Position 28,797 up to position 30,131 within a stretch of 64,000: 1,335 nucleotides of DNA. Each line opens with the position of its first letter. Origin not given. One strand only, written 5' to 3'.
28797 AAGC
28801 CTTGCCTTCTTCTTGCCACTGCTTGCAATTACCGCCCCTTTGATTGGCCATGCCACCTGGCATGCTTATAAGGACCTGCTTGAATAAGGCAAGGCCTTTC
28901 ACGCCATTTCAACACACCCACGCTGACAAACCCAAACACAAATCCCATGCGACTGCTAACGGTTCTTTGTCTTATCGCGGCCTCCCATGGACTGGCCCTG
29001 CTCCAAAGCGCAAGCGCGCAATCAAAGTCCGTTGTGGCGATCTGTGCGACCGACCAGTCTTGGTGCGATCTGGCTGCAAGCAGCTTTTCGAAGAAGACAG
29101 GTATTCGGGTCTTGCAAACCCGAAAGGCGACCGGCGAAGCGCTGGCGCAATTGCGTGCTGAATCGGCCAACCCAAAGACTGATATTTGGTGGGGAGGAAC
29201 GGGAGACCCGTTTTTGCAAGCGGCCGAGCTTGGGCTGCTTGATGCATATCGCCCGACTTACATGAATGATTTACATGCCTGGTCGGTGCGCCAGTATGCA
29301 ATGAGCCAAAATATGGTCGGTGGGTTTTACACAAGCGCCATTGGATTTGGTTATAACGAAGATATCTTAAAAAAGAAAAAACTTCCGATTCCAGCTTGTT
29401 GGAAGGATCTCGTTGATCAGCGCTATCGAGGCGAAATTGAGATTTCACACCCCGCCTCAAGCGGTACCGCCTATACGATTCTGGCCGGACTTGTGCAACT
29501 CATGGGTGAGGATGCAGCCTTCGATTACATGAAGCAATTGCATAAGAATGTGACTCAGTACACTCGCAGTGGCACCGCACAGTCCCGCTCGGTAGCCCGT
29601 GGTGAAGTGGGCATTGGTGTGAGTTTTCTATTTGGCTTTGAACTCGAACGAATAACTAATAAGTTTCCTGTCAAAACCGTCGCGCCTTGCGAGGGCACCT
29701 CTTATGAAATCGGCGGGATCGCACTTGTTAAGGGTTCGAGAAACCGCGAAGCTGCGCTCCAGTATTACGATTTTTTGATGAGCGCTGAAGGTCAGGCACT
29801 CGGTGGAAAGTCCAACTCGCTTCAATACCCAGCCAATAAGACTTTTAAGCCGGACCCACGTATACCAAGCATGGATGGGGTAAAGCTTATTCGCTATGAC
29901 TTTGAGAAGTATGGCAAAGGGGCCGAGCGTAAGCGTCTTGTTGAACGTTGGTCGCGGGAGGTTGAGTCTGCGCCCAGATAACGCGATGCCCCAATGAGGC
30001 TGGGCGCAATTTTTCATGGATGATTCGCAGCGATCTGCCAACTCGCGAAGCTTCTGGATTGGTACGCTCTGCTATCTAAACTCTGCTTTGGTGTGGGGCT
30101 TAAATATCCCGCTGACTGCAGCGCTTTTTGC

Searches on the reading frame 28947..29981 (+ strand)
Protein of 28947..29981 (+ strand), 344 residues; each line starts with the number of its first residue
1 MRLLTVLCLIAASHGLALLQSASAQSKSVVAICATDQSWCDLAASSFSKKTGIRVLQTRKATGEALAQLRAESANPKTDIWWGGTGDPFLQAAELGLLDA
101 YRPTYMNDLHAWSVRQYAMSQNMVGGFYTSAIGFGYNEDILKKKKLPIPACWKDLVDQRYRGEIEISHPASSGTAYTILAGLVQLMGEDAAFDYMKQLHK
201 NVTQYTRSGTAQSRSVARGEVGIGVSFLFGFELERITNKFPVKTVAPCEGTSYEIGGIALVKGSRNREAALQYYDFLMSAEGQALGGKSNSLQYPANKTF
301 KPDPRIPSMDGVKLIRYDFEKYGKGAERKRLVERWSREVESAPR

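Call 24: find_encoding_contigs(protein=window:28947-29981:+, flank=10000, max_places=4)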
Protein window:28947-29981:+ (344 aa): 23 contigs read that carry it; 4 places shown.
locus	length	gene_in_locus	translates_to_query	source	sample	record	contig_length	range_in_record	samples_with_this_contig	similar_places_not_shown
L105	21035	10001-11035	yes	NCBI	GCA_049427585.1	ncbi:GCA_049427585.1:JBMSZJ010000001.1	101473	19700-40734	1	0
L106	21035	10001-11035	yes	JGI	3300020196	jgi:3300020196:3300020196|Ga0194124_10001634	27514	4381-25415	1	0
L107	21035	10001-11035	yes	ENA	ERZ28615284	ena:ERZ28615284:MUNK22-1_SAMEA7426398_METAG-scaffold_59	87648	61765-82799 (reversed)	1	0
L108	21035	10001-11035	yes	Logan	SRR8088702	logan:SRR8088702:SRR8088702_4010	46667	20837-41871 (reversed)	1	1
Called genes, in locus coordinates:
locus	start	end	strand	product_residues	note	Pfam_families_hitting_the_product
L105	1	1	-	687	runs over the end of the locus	PF07676:PD40 (faint), PF26550:Tricorn_2nd (faint), PF00930:DPPIV_N (faint), PF26549:Tricorn_N, PF07859:Abhydrolase_3 (weak), PF20434:BD-FAE, PF00326:Peptidase_S9, PF01738:DLH (faint)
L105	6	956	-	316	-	PF20434:BD-FAE, PF07859:Abhydrolase_3, PF00135:COesterase (weak)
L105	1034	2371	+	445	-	PF02515:CoA_transf_3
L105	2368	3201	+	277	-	PF00378:ECH_1, PF16113:ECH_2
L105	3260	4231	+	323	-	PF00682:HMGL-like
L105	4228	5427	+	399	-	PF02771:Acyl-CoA_dh_N, PF02770:Acyl-CoA_dh_M, PF00441:Acyl-CoA_dh_1, PF08028:Acyl-CoA_dh_2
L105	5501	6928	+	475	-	PF03972:MmgE_PrpD_N, PF19305:MmgE_PrpD_C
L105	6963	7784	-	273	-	PF01557:FAA_hydrolase (weak)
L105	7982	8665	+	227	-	PF01227:GTP_cyclohydroI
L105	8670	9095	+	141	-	PF04940:BLUF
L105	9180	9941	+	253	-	PF09955:DUF2189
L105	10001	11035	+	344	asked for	PF13531:SBP_bac_11, PF01547:SBP_bac_1, PF13416:SBP_bac_8, PF13343:SBP_bac_6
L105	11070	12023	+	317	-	PF00892:EamA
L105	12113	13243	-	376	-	PF08240:ADH_N, PF00107:ADH_zinc_N, PF13602:ADH_zinc_N_2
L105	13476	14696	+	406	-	PF07690:MFS_1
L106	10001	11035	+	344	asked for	PF13531:SBP_bac_11, PF01547:SBP_bac_1, PF13416:SBP_bac_8, PF13343:SBP_bac_6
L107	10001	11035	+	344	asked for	PF13531:SBP_bac_11, PF01547:SBP_bac_1, PF13416:SBP_bac_8, PF13343:SBP_bac_6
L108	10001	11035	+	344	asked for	PF13531:SBP_bac_11, PF01547:SBP_bac_1, PF13416:SBP_bac_8, PF13343:SBP_bac_6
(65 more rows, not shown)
